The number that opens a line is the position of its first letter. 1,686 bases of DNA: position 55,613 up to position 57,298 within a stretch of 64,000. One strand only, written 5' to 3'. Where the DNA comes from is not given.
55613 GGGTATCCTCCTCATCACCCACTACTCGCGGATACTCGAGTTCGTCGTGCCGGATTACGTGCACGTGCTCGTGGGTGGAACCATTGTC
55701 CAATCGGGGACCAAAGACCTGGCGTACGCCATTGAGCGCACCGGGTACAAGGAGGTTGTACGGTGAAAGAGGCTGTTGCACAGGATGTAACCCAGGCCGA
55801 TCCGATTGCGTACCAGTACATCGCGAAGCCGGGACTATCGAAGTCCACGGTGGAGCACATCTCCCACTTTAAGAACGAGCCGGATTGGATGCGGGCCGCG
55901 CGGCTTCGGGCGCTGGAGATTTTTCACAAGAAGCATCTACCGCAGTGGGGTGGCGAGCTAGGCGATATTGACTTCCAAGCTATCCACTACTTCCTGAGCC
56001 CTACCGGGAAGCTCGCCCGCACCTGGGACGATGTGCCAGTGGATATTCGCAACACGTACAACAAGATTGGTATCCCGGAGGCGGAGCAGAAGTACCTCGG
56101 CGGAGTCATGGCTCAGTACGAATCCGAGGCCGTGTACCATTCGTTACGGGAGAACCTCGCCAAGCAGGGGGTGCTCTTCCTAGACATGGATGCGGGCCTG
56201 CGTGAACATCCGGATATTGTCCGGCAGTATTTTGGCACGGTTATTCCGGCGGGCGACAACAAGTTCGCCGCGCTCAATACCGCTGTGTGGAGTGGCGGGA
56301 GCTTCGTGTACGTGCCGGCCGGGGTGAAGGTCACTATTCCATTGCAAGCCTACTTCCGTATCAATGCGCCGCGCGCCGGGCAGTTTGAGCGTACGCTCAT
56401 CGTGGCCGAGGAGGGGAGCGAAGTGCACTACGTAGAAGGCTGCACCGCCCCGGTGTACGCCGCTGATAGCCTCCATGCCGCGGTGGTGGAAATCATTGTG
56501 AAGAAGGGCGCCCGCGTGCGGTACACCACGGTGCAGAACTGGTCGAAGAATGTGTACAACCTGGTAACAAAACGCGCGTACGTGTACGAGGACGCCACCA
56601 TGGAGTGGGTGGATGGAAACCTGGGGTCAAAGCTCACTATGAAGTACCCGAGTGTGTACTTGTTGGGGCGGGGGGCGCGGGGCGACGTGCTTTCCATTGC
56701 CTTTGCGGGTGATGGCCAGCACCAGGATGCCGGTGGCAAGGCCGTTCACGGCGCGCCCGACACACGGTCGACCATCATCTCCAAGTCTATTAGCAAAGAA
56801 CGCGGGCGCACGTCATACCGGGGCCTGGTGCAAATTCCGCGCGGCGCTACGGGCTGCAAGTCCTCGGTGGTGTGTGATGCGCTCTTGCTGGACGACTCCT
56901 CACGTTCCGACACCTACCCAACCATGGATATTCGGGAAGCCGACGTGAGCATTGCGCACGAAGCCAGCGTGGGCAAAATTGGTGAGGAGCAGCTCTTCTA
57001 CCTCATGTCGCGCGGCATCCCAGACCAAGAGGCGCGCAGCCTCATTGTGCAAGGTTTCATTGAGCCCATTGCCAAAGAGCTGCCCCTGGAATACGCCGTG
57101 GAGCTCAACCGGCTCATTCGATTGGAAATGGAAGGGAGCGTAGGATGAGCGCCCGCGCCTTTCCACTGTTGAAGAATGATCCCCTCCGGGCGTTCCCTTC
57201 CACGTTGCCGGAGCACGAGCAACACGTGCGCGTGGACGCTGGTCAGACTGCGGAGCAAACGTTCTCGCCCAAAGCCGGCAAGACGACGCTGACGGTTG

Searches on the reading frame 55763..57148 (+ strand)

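Call 33: search_protein_families(library=pfam, proteins=[window:55763-57148:+])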
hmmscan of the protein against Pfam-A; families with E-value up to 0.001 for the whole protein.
window:55763-57148:+ (461 aa): 2 families
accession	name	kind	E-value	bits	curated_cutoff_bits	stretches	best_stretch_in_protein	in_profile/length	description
PF01458.23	SUFBD_core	-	1.7e-89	299.7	27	1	198-432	1-232/232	SUF system FeS cluster assembly, SufBD core domain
PF19295.5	SufBD_N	-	1.2e-11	45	23.5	1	38-195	21-171/172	SufBD protein N-terminal region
